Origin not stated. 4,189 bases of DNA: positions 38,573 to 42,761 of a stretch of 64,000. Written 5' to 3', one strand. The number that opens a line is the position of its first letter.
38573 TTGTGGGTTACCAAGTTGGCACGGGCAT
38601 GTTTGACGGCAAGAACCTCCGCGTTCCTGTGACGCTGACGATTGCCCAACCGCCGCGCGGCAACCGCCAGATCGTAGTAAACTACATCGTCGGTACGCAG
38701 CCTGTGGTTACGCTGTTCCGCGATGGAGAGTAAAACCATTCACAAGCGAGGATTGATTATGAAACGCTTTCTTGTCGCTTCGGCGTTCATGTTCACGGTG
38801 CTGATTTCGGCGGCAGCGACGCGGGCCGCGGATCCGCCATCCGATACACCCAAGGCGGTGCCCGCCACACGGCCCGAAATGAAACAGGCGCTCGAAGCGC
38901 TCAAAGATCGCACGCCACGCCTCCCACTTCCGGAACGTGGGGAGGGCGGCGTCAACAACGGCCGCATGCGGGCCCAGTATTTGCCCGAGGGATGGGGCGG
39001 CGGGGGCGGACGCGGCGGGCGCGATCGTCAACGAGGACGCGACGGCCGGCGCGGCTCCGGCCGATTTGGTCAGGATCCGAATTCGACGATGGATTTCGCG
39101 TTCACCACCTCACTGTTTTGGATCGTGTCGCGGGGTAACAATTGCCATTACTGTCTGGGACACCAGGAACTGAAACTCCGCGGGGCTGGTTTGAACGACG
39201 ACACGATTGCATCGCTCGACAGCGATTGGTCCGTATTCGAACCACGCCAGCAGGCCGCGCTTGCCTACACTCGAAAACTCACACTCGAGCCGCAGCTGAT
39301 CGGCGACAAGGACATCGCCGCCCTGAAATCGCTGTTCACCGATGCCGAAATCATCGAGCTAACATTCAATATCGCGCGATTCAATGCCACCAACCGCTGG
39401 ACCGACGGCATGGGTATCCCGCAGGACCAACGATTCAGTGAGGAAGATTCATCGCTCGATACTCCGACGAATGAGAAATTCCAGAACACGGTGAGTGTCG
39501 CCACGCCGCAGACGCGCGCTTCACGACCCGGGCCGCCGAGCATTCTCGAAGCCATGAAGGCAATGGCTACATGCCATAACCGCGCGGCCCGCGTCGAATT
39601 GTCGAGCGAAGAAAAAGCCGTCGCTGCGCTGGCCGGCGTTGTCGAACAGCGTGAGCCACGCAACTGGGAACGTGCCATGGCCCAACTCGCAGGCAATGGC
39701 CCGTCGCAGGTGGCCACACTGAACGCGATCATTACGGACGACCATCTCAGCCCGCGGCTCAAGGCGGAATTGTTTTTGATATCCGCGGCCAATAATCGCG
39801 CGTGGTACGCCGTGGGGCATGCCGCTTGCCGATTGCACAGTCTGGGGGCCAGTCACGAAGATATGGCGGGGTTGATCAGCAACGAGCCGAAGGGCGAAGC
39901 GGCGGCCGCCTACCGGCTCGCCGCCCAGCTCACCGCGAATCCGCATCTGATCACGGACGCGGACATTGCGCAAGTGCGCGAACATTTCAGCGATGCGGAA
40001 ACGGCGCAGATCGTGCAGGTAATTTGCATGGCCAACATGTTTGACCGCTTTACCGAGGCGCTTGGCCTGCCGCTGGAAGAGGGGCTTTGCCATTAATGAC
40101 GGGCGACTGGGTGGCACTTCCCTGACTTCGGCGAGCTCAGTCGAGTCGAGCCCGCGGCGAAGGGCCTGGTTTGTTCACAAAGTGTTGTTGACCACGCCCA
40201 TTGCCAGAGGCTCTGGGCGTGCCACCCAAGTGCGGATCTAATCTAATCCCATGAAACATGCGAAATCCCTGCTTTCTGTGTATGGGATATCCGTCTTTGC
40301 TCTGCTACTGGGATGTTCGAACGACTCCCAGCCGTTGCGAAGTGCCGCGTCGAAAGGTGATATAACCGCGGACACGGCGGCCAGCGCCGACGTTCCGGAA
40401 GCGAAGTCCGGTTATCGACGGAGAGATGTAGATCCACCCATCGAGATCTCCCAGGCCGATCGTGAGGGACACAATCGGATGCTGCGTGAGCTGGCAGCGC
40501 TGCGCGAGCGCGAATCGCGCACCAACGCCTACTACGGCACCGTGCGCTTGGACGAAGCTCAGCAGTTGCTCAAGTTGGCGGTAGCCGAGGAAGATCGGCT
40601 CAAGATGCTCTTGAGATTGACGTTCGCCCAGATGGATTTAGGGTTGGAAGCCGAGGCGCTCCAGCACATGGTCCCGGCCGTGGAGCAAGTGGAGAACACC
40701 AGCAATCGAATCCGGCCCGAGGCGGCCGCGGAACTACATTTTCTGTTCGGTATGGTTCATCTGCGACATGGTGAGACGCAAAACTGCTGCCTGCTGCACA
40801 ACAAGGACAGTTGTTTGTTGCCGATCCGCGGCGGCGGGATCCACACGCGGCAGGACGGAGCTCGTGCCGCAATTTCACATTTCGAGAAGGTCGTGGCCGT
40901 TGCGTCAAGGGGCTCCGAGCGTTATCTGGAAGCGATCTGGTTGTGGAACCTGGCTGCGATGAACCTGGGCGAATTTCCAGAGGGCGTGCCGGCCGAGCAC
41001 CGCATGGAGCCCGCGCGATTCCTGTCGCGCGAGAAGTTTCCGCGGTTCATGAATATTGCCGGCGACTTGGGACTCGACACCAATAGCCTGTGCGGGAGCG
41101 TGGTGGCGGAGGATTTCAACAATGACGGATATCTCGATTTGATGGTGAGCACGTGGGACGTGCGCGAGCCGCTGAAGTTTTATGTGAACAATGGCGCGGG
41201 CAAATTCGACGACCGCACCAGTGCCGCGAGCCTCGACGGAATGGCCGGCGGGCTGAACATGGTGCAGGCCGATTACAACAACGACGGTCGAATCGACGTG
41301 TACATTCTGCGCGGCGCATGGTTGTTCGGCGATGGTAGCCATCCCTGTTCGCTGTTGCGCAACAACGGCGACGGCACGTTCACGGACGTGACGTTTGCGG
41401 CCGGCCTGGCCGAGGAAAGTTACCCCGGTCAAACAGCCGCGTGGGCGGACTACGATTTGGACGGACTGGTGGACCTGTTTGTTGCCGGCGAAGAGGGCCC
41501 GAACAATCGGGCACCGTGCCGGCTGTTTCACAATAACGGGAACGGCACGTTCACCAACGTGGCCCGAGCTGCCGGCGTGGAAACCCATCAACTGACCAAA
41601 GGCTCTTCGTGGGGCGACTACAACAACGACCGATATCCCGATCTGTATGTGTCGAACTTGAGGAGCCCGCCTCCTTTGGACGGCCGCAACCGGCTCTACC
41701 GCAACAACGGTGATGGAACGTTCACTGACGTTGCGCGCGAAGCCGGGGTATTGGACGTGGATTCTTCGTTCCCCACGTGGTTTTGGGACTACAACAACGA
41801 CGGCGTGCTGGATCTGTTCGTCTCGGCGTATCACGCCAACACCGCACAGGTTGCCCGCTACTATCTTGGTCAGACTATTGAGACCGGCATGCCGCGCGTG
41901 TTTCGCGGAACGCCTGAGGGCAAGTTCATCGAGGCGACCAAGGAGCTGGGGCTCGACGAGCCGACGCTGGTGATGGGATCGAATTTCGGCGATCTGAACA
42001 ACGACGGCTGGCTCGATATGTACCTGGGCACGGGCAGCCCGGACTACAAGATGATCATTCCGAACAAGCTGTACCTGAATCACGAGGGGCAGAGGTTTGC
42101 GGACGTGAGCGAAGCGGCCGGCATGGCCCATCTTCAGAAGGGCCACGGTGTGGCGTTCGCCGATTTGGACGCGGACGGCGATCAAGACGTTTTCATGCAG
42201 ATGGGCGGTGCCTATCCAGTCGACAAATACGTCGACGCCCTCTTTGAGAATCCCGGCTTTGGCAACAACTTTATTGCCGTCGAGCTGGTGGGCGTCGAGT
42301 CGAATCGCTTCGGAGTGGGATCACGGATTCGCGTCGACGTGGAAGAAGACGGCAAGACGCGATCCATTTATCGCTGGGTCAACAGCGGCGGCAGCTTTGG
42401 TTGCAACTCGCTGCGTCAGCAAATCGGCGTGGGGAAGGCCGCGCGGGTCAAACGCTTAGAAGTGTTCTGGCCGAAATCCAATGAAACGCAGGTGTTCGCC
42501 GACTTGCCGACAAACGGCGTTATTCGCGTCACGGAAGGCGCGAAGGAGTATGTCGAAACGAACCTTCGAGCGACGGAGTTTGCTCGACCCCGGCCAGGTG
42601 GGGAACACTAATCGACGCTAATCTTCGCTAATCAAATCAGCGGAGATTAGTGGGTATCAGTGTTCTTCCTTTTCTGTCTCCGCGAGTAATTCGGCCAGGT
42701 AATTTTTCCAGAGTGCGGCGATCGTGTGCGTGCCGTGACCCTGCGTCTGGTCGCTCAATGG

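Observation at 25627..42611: Candidate undescribed exported system: two back-to-back operons, each opened by one copy of the small Cys protein and each ending in a CRTAC1-type beta-propeller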

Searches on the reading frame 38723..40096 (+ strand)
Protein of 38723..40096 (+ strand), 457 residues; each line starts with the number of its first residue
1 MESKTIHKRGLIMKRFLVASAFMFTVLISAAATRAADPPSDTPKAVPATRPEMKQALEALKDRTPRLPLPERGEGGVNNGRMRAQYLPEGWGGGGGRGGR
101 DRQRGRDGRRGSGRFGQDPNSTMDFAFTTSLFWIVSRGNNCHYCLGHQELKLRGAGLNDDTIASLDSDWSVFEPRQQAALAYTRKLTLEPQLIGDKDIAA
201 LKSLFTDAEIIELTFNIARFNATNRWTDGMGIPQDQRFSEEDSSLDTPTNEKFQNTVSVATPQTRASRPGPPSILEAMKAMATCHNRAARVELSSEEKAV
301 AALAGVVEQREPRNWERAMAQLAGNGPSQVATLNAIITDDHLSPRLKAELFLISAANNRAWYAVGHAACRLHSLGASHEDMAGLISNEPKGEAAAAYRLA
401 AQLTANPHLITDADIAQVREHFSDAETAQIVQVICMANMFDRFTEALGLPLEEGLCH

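Call 4: search_protein_families(library=pfam, proteins=[window:38723-40096:+], max_evalue=0.01)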
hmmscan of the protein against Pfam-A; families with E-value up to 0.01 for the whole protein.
window:38723-40096:+ (457 aa): 1 family
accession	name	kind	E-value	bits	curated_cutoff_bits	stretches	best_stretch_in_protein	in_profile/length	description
PF02627.25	CMD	-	0.0043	17.5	23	0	135-184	32-83/84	Carboxymuconolactone decarboxylase family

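Call 7: search_protein_families(library=ncbifam, proteins=[window:38723-40096:+], max_evalue=0.01)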
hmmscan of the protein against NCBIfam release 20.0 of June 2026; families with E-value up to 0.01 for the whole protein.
window:38723-40096:+ (457 aa): 4 families
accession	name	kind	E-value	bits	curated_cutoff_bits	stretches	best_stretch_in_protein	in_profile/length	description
TIGR01926.1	peroxid_rel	subfamily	2.8e-21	76.1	81.8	2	134-235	72-176/178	peroxidase-related enzyme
NF053654.1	GroundWater_YciW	equivalog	1e-09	38.4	310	1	134-236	71-175/179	YciW-related (seleno)protein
NF041238.1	AhpD_rel_CFYUT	equivalog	1.6e-08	34.2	175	1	135-245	230-346/357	alkylhydroperoxidase-related (seleno)protein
TIGR04030.1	perox_Avi_7169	hypoth_equivalog_domain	2.4e-06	27.7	233.15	1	135-231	83-183/185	alkylhydroperoxidase domain protein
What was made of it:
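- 38723..40096 (+): Exported double AhpD/CMD-like protein with the motif CHYCLGH. CMD is weak (calls 4, 7).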

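Call 82: find_homologous_proteins(query=window:38723-40096:+, max_evalue=1e-10)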
Query window:38723-40096:+ (457 aa): 615 proteins with E <= 1e-10 among 8000 candidates; the best 120 are listed.
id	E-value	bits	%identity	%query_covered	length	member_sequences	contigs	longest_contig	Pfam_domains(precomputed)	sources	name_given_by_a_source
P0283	2.3e-298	1008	100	97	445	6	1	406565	-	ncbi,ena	-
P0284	1.3e-267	906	89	97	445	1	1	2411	-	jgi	jgi:alkylhydroperoxidase family enzyme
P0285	3.5e-258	875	85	97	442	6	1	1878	-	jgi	jgi:alkylhydroperoxidase family enzyme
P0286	2.6e-212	724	75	88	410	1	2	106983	-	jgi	jgi:alkylhydroperoxidase family enzyme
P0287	1.6e-199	682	69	97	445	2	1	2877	PF02627.26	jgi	jgi:alkylhydroperoxidase family enzyme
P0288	4.6e-196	671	70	97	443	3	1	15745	PF02627.26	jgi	jgi:alkylhydroperoxidase family enzyme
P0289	2.3e-194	665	68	96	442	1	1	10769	PF02627.26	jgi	jgi:alkylhydroperoxidase family enzyme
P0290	4.2e-194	664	68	97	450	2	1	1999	PF02627.26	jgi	jgi:alkylhydroperoxidase family enzyme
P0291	1.6e-193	662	70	94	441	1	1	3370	PF02627.26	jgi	jgi:alkylhydroperoxidase family enzyme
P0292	4.8e-193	661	71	93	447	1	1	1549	PF02627.26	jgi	jgi:alkylhydroperoxidase family enzyme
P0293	9.6e-193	660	70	93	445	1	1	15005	PF02627.26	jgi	jgi:alkylhydroperoxidase family enzyme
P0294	1.0e-191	656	68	97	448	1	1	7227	PF02627.26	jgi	jgi:alkylhydroperoxidase family enzyme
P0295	1.1e-191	656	69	97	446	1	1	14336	-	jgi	jgi:alkylhydroperoxidase family enzyme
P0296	3.1e-191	655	70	96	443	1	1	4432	-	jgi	jgi:alkylhydroperoxidase family enzyme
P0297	6.3e-190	650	66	97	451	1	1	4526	-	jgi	jgi:alkylhydroperoxidase family enzyme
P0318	2.1e-164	566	59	97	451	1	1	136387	PF02627.26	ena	-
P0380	1.1e-134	468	51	94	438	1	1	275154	PF02627.26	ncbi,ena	-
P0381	7.7e-134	465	53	94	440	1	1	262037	-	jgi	jgi:alkylhydroperoxidase family enzyme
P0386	2.5e-130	454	59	76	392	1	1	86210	PF02627.26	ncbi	ncbi:MAG: hypothetical protein WD669_10520 [Pirellulales bacterium]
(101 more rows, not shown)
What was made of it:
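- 38723..40096 (+): There are 615 homologues, which JGI names 'alkylhydroperoxidase family enzyme' (call 82).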

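Call 83: find_encoding_contigs(protein=P0380, flank=9000, max_places=1)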
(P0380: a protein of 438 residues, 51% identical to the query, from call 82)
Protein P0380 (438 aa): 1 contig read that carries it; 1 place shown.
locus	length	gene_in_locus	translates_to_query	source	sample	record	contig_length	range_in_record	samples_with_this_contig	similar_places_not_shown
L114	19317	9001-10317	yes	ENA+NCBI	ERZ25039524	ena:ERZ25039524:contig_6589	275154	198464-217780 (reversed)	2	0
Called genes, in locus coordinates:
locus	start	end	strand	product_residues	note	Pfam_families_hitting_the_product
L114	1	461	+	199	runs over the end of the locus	PF00532:Peripla_BP_1, PF13377:Peripla_BP_3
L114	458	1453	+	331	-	PF00294:PfkB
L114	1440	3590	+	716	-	PF00251:Glyco_hydro_32N, PF08244:Glyco_hydro_32C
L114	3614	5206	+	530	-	PF00083:Sugar_tr, PF06609:TRI12 (weak), PF07690:MFS_1, PF00083:Sugar_tr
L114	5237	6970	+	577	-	PF00251:Glyco_hydro_32N, PF22847:Glyco_hydro_43_rel (faint), PF08244:Glyco_hydro_32C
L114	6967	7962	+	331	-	PF13385:Laminin_G_3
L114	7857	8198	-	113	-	-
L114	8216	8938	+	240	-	PF07596:SBP_bac_10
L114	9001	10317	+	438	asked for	PF02627:CMD (faint)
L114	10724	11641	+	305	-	PF13808:DDE_Tnp_1_assoc, PF01609:DDE_Tnp_1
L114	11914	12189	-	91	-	PF01695:IstB_IS21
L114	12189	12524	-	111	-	PF01695:IstB_IS21, PF20720:nSTAND3 (faint)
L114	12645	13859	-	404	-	PF00665:rve, PF22483:Mu-transpos_C_2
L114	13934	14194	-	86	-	PF02796:HTH_7 (weak), PF13384:HTH_23 (weak), PF08281:Sigma70_r4_2 (weak), PF13936:HTH_38 (weak), PF13551:HTH_29 (weak)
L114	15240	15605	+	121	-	-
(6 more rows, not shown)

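Call 84: find_encoding_contigs(protein=P0386, flank=9000, max_places=1)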
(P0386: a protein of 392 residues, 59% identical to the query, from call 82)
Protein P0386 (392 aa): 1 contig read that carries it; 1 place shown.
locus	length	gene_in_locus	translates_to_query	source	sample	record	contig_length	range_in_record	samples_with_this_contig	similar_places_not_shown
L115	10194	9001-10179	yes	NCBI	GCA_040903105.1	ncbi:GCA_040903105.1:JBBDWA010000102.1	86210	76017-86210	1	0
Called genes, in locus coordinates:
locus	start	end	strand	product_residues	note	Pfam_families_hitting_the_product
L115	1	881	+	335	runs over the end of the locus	PF07596:SBP_bac_10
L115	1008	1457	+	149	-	-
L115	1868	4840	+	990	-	PF13414:TPR_11 (faint), PF02259:FAT (weak), PF13424:TPR_12 (faint), PF14559:TPR_19 (faint)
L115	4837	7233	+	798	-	PF01839:FG-GAP (faint), PF13517:FG-GAP_3, PF07593:UnbV_ASPIC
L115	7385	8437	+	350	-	PF07963:N_methyl, PF07596:SBP_bac_10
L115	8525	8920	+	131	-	-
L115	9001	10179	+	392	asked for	PF02627:CMD (faint)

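Call 87: find_encoding_contigs(protein=P0381, flank=10000, max_places=1)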
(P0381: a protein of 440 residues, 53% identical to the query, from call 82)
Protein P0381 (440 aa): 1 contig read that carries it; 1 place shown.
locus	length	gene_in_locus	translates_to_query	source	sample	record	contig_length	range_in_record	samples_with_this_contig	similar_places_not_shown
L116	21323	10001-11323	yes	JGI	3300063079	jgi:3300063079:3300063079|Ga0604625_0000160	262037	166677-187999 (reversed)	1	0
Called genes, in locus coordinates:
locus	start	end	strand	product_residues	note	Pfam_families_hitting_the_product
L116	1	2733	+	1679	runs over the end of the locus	PF13432:TPR_16 (faint), PF01839:FG-GAP (faint), PF13517:FG-GAP_3, PF07593:UnbV_ASPIC, PF00515:TPR_1 (faint), PF07719:TPR_2 (faint), PF14559:TPR_19, PF13517:FG-GAP_3, +2 more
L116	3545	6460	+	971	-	PF13435:Cytochrome_C554 (faint), PF14559:TPR_19 (faint), PF07719:TPR_2 (faint), PF13414:TPR_11 (faint), PF13424:TPR_12 (faint), PF13432:TPR_16 (weak)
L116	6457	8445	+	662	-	PF01839:FG-GAP (faint), PF13517:FG-GAP_3, PF07593:UnbV_ASPIC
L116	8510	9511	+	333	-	PF07963:N_methyl, PF07596:SBP_bac_10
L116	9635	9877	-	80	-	-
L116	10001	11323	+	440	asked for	-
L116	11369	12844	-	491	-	PF01425:Amidase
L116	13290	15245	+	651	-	PF07589:PEP_exosort_dom (faint)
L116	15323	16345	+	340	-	-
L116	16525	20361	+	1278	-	PF01839:FG-GAP (faint), PF13517:FG-GAP_3, PF07593:UnbV_ASPIC, PF13517:FG-GAP_3, PF07593:UnbV_ASPIC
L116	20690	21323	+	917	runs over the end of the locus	PF22352:K319L-like_PKD (weak), PF07944:Beta-AFase-like_GH127_cat, PF20736:Glyco_hydro127M, PF20737:Glyco_hydro127C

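Call 88: find_encoding_contigs(protein=P0318, flank=10000, max_places=1)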
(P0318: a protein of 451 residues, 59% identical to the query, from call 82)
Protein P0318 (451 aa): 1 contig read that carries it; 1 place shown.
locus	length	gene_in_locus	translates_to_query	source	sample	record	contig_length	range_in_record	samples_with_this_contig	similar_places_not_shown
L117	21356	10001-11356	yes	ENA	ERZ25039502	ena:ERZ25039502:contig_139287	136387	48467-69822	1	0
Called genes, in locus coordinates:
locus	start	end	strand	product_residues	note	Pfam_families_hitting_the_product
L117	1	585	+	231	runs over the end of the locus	PF13432:TPR_16 (faint), PF14559:TPR_19 (faint), PF00515:TPR_1 (faint), PF07719:TPR_2 (faint), PF13174:TPR_6 (faint), PF13181:TPR_8 (faint), PF13424:TPR_12 (faint), PF13428:TPR_14 (faint), +1 more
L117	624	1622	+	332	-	PF13517:FG-GAP_3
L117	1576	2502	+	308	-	PF13517:FG-GAP_3 (weak), PF07593:UnbV_ASPIC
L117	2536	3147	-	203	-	-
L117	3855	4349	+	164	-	-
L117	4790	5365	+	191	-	PF07963:N_methyl, PF07596:SBP_bac_10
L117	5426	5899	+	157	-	PF07596:SBP_bac_10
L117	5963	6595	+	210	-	PF21167:DUF6851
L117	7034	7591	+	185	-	PF22778:VCPO_2nd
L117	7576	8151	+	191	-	-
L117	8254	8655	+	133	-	PF13517:FG-GAP_3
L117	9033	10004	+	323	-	PF13517:FG-GAP_3, PF07593:UnbV_ASPIC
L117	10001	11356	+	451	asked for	PF02627:CMD (faint)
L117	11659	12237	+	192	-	PF01914:MarC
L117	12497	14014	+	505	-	PF02018:CBM_4_9 (weak), PF22848:ASD1_dom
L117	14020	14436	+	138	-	-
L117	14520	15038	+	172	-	PF06964:Alpha-L-AF_C (weak)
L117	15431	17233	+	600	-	PF07944:Beta-AFase-like_GH127_cat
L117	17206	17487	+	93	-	PF20620:DUF6805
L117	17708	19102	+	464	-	-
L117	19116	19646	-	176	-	-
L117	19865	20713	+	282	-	PF18951:DUF5695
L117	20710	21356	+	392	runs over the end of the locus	PF18951:DUF5695 (faint)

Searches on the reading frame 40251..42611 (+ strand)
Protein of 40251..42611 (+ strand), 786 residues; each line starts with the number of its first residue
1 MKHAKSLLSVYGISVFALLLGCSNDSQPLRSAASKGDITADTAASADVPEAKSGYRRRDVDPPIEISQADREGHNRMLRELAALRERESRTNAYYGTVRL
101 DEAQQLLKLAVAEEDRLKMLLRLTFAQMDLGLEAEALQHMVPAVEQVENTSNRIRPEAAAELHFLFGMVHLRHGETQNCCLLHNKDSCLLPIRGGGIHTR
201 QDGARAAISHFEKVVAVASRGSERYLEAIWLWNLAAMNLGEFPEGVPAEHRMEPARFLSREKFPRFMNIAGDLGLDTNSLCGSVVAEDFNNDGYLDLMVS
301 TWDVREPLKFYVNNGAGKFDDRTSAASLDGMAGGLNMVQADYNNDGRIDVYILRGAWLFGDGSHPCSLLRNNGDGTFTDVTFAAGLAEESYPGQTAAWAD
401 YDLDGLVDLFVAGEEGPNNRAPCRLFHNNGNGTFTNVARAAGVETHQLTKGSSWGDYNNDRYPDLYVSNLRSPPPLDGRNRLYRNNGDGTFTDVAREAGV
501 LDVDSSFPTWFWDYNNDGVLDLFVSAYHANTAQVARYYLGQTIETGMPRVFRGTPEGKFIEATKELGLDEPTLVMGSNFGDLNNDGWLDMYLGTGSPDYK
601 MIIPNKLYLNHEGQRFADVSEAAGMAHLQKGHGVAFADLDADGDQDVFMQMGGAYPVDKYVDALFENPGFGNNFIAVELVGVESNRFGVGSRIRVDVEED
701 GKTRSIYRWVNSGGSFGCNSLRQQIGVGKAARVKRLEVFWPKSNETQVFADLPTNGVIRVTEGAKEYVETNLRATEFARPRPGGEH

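Call 4: search_protein_families(library=pfam, proteins=[window:40251-42611:+], max_evalue=0.01)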
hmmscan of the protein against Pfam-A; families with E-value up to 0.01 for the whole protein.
window:40251-42611:+ (786 aa): 3 families
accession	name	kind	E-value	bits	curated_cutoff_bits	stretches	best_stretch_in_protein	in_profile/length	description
PF13517.12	FG-GAP_3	-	1.9e-46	157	26.9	6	400-467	1-61/61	FG-GAP-like repeat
PF01839.29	FG-GAP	-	8.8e-14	51.5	22.1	0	283-300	4-21/37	FG-GAP repeat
PF07593.17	UnbV_ASPIC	-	9.6e-10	38.7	23.4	1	688-756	1-65/68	ASPIC and UnbV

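Call 7: search_protein_families(library=ncbifam, proteins=[window:40251-42611:+], max_evalue=0.01)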
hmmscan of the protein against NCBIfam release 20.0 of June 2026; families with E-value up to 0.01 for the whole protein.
window:40251-42611:+ (786 aa): 1 family
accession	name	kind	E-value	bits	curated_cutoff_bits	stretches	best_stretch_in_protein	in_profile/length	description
NF047539.1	XAC2610_fam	domain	8.7e-13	48.6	35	0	578-622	2-46/89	XAC2610-related protein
